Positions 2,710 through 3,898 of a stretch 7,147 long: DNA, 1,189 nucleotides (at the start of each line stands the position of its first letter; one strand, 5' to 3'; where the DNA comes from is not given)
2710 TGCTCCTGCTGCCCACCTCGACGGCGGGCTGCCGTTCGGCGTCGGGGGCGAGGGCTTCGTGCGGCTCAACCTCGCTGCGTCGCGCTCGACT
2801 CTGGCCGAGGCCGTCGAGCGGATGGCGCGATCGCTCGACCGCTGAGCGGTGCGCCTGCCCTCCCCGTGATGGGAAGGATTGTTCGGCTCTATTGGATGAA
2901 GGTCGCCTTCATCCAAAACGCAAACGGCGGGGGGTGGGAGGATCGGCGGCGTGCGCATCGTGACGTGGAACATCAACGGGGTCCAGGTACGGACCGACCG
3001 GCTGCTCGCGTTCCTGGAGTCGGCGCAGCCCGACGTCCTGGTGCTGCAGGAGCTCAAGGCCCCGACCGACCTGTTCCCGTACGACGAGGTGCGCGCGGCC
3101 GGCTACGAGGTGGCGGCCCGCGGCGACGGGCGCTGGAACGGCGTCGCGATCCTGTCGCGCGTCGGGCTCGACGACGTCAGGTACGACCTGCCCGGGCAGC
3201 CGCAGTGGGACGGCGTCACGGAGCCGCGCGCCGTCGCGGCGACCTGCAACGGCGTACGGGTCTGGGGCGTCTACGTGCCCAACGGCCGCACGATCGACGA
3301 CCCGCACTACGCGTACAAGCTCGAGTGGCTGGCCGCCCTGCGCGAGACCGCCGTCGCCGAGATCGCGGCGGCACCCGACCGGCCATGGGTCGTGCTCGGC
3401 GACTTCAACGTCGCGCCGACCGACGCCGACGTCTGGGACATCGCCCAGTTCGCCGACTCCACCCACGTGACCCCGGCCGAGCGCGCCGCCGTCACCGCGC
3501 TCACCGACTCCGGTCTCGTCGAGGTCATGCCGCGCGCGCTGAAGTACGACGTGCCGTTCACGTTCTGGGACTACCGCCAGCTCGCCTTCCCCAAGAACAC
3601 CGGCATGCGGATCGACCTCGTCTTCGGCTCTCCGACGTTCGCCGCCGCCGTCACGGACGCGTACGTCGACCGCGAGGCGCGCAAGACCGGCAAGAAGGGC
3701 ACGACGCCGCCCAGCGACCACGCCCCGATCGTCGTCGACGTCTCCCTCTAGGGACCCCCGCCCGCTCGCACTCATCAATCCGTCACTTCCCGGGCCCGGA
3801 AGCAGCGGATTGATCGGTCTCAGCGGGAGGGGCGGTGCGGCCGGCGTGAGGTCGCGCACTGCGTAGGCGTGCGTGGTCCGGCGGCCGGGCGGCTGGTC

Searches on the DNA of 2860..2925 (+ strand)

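Call 42: search_dna_similar(query=window:2860-2925:+, collection=plasmids, mode=distant, max_evalue=0.1)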
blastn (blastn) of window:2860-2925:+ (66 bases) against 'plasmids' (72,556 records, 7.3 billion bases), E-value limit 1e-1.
No match.

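Call 53: build_rna_model(alignment_id=A1, structure=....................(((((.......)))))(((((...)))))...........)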
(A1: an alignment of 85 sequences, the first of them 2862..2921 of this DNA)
Model R1 built from alignment A1 (85 sequences, 61 columns); structure: as given.
model positions 60; base pairs 10; branch points 1; effective number of sequences 9.92; information 0.931 bits per position. Calibrated on 0.2 Mb of random sequence (short: E-values are rough).
structure used (alignment columns):
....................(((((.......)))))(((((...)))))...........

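Call 54: search_with_rna_model(model_id=R1, source=window, filters=off, max_evalue=10, show_alignments=4)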
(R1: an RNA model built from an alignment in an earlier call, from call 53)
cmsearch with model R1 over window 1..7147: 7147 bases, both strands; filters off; matches with E-value up to 10: 24.
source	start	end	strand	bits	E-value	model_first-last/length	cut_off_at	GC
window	1941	2000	-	79.5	4.9e-20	1-60/60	no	0.55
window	2862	2921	+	73.1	2.4e-18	1-60/60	no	0.53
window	5985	6058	+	25.8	5e-06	1-60/60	no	0.64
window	1915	1975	+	12.8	0.013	12-60/60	no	0.66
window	2890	2925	-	12.4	0.016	20-57/60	no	0.44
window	290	346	-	6.6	0.52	1-60/60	no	0.72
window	2242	2276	-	6.4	0.58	1-60/60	no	0.71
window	4243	4278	-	5.9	0.76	1-60/60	no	0.72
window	6068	6134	+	5.5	0.96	1-60/60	no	0.73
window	6080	6129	-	5.3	1.1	1-60/60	no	0.7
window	1366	1400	+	4.7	1.6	1-60/60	no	0.69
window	6939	6947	-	4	2.4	39-47/60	no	0.78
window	6888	6931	-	3.8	2.7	1-60/60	no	0.75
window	1026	1063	-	3.2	3.9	1-60/60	no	0.61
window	588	632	-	3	4.4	1-60/60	no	0.49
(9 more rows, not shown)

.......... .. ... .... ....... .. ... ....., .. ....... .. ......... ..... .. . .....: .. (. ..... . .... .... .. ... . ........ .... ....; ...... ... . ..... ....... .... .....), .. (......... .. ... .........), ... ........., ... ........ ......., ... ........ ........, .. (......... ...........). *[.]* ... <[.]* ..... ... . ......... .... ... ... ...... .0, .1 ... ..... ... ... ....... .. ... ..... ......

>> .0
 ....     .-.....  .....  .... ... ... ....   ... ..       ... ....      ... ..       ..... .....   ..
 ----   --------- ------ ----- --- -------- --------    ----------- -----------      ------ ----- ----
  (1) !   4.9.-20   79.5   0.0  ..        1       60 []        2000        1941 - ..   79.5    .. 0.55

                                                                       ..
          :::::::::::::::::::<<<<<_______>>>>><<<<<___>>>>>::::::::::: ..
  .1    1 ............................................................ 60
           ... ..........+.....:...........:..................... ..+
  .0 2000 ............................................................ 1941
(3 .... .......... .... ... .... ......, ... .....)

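Call 55: search_with_rna_model(model_id=R1, sources=[L001, L011, L014, L023, L032, L036, L043, L048, L053, L056, L059, L065, L067, L070, L071, L081, L094, L098, L101, L106, L015, L017, L026, L030, L031, L046, L052, L060, L069, L072, L086, L092, L096, L099, L104], max_evalue=0.01)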
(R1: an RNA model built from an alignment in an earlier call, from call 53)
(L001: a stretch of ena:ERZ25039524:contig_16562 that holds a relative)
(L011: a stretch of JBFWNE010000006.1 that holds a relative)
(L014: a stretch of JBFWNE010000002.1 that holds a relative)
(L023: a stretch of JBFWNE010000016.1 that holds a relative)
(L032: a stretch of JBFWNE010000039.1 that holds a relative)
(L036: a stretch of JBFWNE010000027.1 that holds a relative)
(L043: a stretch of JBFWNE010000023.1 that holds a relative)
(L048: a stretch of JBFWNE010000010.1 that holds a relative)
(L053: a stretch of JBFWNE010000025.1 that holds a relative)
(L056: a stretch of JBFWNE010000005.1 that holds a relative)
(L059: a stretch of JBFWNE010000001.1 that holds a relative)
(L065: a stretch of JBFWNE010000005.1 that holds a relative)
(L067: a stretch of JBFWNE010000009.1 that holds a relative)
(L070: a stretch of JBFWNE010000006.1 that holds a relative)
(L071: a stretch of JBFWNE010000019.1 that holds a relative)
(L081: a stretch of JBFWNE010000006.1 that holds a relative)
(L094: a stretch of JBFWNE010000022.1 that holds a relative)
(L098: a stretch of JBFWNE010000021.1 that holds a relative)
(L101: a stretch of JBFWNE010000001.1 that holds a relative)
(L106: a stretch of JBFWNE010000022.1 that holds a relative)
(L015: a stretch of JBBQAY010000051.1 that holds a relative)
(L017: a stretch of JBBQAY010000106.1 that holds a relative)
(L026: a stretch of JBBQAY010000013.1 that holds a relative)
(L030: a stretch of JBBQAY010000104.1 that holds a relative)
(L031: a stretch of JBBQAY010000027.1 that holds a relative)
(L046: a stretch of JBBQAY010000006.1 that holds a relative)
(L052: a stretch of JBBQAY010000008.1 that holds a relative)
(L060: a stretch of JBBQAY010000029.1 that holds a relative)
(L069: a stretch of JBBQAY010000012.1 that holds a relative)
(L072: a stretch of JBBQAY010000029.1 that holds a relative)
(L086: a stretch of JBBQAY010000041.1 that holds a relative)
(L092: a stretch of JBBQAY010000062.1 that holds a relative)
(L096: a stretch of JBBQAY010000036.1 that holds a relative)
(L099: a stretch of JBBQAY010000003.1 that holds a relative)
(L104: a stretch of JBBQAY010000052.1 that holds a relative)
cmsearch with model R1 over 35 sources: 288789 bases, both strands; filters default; matches with E-value up to 0.01: 66.
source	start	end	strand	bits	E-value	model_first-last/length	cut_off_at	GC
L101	1791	1850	-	78.1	4.6e-18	1-60/60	no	0.57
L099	1172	1231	-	78.1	4.6e-18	1-60/60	no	0.5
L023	2340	2399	+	78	5e-18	1-60/60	no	0.52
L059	959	1018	+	77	8.9e-18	1-60/60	no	0.5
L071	5402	5461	+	76.7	1.1e-17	1-60/60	no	0.53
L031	4267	4326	-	76.2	1.5e-17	1-60/60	no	0.5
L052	6503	6562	-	76.2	1.5e-17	1-60/60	no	0.52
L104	1448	1507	-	76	1.6e-17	1-60/60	no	0.55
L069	4336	4395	-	75.8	1.8e-17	1-60/60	no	0.52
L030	1133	1192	-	75.1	2.8e-17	1-60/60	no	0.52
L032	3070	3129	+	75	3e-17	1-60/60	no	0.58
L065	7662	7721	-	74.2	4.7e-17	1-60/60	no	0.5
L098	4570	4629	-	74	5.4e-17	1-60/60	no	0.48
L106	5514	5573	+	73.3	8.2e-17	1-60/60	no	0.53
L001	8234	8293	-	73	1e-16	1-60/60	no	0.52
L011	50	109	-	72.2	1.6e-16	1-60/60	no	0.5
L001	9766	9825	+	72.2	1.6e-16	1-60/60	no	0.55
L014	4466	4525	+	72.2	1.6e-16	1-60/60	no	0.52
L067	4042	4101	-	72.2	1.6e-16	1-60/60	no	0.52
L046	6023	6082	+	71.7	2.2e-16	1-60/60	no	0.58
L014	2869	2928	-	71.4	2.7e-16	1-60/60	no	0.48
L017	1950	2009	-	71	3.3e-16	1-60/60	no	0.53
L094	1711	1770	-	70.9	3.6e-16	1-60/60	no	0.52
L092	6644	6703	+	70.8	3.7e-16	1-60/60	no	0.57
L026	6963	7022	-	70.8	3.7e-16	1-60/60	no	0.53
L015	3461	3520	-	70.1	5.6e-16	1-60/60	no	0.57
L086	6778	6837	+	70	6e-16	1-60/60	no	0.6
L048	6902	6961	+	70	6e-16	1-60/60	no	0.53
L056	7189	7248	-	69.6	7.8e-16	1-60/60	no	0.48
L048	934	993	-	69.1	1e-15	1-60/60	no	0.53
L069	5246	5305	+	68.3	1.6e-15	1-60/60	no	0.55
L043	5742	5801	-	68.2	1.8e-15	1-60/60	no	0.5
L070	3568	3627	-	67.4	2.9e-15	1-60/60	no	0.57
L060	4189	4248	-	66.8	4.2e-15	1-60/60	no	0.58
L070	6308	6367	+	66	6.7e-15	1-60/60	no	0.5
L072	6122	6181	-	65.9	7e-15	1-60/60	no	0.62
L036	1676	1735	-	65.5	8.8e-15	1-60/60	no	0.57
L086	6212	6271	-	65.3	9.8e-15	1-60/60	no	0.57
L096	547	606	-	64.5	1.7e-14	1-60/60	no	0.55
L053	3438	3497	-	62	7.5e-14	1-60/60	no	0.48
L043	5717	5776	+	61.7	8.9e-14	1-60/60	no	0.5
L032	1102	1161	-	60.6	1.7e-13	1-60/60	no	0.57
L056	7164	7223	+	58.1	7.7e-13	1-60/60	no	0.52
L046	4400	4459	-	57.2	1.3e-12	1-60/60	no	0.55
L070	5639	5698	-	56.9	1.5e-12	1-60/60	no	0.57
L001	5111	5170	-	56.9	1.6e-12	1-60/60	no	0.52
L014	1718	1822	-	55.1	4.7e-12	1-60/60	no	0.65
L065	7637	7696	+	53.8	1e-11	1-60/60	no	0.52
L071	1367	1425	+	53.5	1.2e-11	1-60/60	no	0.61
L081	5985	6086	-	50.8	6.2e-11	1-60/60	no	0.66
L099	2619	2719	+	39.9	4.3e-08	1-60/60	no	0.66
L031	4272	4361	+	38.2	1.2e-07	1-60/60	no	0.52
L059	1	31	-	34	1.5e-06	1-31/60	3'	0.55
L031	4327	4433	-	28.8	3.3e-05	1-60/60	no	0.63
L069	5271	5325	-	27.3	8.2e-05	1-60/60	no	0.6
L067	4089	4135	+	26.2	0.00016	1-60/60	no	0.62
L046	4361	4434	+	25.8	0.0002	1-60/60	no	0.64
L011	46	81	+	23.6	0.00076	20-57/60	no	0.5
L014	2846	2903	+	22.7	0.0013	1-60/60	no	0.55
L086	6803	6850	-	22.5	0.0015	1-60/60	no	0.54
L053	3485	3531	+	22.5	0.0015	1-60/60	no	0.47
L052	6550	6596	+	20.1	0.0063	1-60/60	no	0.55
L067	4026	4076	+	20.1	0.0063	1-60/60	no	0.51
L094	1697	1745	+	20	0.0065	1-60/60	no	0.59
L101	1760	1825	+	19.5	0.0091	1-60/60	no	0.7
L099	2581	2627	-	19.3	0.0099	1-60/60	no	0.57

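Call 63: search_with_rna_model(model_id=R1, sources=[L109, L110, L111, L114, L117, L118, L119, L120, L124, L126, L127, L130, L131, L134, L135, L136, L140, L141, L147, L148, L150, L155, L156, L157, L168, L179, L182, L183, L188, L189, L190, L192, L205, L206, L207, L212, L215, L216, L219, L220, L221, L223, L227], max_evalue=0.001)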
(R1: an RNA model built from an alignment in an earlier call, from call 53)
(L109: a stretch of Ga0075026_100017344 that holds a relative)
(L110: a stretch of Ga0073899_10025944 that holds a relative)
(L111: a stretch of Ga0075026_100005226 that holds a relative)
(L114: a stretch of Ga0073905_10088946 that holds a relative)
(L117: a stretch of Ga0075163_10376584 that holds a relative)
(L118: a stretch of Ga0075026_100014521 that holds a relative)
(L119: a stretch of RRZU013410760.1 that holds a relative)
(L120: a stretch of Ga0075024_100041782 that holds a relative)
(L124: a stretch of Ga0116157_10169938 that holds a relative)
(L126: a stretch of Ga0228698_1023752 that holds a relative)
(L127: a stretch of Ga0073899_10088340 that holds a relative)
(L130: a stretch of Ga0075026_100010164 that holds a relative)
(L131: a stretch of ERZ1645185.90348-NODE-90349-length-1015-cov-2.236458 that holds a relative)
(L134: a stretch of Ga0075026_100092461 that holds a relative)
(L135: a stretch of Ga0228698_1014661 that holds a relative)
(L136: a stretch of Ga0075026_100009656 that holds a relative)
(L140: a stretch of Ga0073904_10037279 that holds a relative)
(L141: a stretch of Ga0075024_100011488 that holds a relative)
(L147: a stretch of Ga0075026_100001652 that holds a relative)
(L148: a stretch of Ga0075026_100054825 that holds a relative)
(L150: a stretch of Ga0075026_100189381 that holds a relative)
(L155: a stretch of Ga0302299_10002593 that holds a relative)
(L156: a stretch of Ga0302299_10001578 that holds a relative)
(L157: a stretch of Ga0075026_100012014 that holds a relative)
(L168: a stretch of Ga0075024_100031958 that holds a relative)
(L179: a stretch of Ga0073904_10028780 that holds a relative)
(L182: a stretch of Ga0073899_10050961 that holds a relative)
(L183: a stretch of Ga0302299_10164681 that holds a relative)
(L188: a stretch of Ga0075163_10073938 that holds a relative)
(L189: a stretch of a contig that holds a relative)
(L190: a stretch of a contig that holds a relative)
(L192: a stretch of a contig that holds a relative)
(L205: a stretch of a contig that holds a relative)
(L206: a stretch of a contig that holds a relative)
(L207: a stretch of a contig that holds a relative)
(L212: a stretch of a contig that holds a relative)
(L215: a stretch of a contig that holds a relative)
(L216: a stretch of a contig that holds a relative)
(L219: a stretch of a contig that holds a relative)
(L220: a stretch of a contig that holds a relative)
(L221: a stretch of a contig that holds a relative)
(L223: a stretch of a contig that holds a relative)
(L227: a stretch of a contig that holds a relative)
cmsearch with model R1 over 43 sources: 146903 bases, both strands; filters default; matches with E-value up to 0.001: 50.
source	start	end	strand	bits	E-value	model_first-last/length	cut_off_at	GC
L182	1064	1123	+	80.1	7e-19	1-60/60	no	0.48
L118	1347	1406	-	79.6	9.9e-19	1-60/60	no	0.57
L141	1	60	+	79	1.4e-18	1-60/60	no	0.53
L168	474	533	+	78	2.5e-18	1-60/60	no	0.57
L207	318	377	-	78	2.5e-18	1-60/60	no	0.57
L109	2216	2275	-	77.6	3.2e-18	1-60/60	no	0.57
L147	7303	7362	-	77.4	3.6e-18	1-60/60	no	0.5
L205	924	983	-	77.3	3.8e-18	1-60/60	no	0.55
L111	2670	2729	-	77.1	4.3e-18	1-60/60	no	0.57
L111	3389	3448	+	77.1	4.4e-18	1-60/60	no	0.53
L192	571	630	-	76.8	5e-18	1-60/60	no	0.55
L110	4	63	+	75.8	9.5e-18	1-60/60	no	0.53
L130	3575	3634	+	75.5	1.1e-17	1-60/60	no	0.53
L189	2680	2739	-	75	1.5e-17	1-60/60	no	0.57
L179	1693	1752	+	75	1.5e-17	1-60/60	no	0.52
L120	2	61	+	74.8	1.7e-17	1-60/60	no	0.55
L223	142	201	+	74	2.7e-17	1-60/60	no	0.57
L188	3586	3645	+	73.9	3e-17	1-60/60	no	0.57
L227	1898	1957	-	73.7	3.4e-17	1-60/60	no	0.57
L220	871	930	+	73.3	4.2e-17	1-60/60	no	0.58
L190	1245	1304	-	72.2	8.1e-17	1-60/60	no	0.55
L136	142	201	-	71.7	1.1e-16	1-60/60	no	0.57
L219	1561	1620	+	70.5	2.3e-16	1-60/60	no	0.5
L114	107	166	+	70.1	2.9e-16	1-60/60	no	0.55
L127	566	625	+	70.1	2.9e-16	1-60/60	no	0.55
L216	1392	1451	+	69.8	3.4e-16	1-60/60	no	0.57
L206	146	205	+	69.5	4.2e-16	1-60/60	no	0.6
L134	1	55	+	68.8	6.3e-16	6-60/60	5'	0.55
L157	1145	1204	-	68.8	6.3e-16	1-60/60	no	0.52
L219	1465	1524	-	68.4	8.1e-16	1-60/60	no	0.53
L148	1831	1887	+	68.1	9.8e-16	1-57/60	3'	0.54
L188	2935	2994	-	67.8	1.1e-15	1-60/60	no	0.58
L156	11330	11389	-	67.7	1.2e-15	1-60/60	no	0.55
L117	883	942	+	65.9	3.7e-15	1-60/60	no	0.58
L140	1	59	-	65.5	4.5e-15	1-59/60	3'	0.59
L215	5034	5093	-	64.4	8.8e-15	1-60/60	no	0.52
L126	1282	1341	+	64.3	9.1e-15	1-60/60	no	0.58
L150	139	198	+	63.3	1.7e-14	1-60/60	no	0.57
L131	903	962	-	61.9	4e-14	1-60/60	no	0.58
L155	2672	2731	+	59.9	1.3e-13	1-60/60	no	0.58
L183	270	329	+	56.9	7.8e-13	1-60/60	no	0.62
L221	2480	2539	-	56.4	1.1e-12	1-60/60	no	0.62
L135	1246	1305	+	53.8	5.2e-12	1-60/60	no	0.55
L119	1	50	+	52.7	9.9e-12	11-60/60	5'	0.5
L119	16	70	-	51.8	1.7e-11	1-60/60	no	0.53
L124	1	48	+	51.7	1.8e-11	13-60/60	5'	0.56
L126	174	233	-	49.3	7.8e-11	1-60/60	no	0.57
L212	2062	2121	-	48.4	1.3e-10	1-60/60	no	0.62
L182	164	269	-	47.4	2.4e-10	1-60/60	no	0.63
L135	1153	1212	-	43.9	1.9e-09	1-60/60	no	0.6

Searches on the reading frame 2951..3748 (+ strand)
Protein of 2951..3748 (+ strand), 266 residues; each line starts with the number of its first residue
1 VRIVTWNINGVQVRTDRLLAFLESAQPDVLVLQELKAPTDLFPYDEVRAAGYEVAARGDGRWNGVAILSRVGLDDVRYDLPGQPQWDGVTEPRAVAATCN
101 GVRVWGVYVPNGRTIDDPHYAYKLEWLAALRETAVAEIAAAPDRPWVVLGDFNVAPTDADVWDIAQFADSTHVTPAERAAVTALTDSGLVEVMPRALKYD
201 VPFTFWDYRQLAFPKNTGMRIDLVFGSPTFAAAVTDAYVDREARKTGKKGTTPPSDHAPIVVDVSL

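Call 6: find_encoding_contigs(protein=window:2951-3748:+, flank=10000, max_places=10)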
Protein window:2951-3748:+ (266 aa): no gene with exactly this product is on record in the collection.

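Call 7: search_protein_families(library=pfam, proteins=[window:2951-3748:+])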
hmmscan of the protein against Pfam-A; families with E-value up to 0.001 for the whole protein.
window:2951-3748:+ (266 aa): 1 family
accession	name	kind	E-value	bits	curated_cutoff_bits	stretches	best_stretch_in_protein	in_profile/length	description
PF03372.29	Exo_endo_phos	-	4.1e-31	108.8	24.5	1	4-257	1-225/225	Endonuclease/Exonuclease/phosphatase family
